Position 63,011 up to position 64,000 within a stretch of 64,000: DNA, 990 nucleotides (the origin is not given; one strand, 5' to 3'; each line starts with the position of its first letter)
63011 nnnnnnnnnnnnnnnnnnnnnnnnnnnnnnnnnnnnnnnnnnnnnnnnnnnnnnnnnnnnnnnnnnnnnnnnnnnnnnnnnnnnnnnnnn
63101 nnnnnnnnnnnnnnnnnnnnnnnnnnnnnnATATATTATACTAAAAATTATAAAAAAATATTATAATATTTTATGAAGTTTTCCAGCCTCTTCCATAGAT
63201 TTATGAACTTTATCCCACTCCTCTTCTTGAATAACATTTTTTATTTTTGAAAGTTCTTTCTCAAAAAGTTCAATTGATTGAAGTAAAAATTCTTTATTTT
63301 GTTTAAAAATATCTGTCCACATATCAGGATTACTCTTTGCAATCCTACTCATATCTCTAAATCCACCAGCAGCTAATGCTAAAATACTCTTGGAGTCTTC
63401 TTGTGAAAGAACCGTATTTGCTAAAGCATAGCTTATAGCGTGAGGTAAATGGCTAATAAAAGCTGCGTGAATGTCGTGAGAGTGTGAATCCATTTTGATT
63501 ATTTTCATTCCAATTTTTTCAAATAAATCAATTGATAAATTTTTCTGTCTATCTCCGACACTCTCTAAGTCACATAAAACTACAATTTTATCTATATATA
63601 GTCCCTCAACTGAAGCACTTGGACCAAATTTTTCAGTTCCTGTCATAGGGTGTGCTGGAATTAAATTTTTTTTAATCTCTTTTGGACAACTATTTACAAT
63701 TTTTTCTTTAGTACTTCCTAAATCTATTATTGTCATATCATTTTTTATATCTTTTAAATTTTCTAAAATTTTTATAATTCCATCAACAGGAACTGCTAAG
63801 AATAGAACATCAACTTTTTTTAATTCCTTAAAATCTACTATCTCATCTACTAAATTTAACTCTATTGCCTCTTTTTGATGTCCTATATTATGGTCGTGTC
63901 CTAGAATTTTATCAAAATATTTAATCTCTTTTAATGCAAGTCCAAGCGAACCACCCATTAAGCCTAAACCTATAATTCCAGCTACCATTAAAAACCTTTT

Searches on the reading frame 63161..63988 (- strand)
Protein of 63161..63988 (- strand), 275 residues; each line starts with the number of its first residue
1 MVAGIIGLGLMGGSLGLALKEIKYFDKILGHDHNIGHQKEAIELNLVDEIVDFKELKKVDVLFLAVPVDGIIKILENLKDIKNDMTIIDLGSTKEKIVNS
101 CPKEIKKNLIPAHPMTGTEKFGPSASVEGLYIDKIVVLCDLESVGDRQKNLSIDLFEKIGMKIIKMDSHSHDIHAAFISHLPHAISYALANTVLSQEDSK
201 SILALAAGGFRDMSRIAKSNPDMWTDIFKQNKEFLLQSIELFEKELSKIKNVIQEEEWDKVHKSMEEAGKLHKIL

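Call 25: search_protein_families(library=pfam, proteins=[window:63161-63988:-], max_evalue=0.001)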
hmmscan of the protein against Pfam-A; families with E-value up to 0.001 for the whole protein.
window:63161-63988:- (275 aa): 4 families
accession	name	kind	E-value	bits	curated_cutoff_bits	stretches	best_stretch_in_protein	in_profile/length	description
PF02153.23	PDH_N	-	2.1e-37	128.4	26.5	1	15-164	1-153/154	Prephenate dehydrogenase, nucleotide-binding domain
PF20463.3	PDH_C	-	5.8e-31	107.3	22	1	168-266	2-101/102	Prephenate dehydrogenase, dimerization domain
PF03807.23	F420_oxidored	-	9.4e-05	23.4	21.6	1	4-90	3-91/94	NADP oxidoreductase coenzyme F420-dependent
PF01118.30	Semialdhyde_dh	-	0.00095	20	26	0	37-93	47-99/121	Semialdehyde dehydrogenase, NAD binding domain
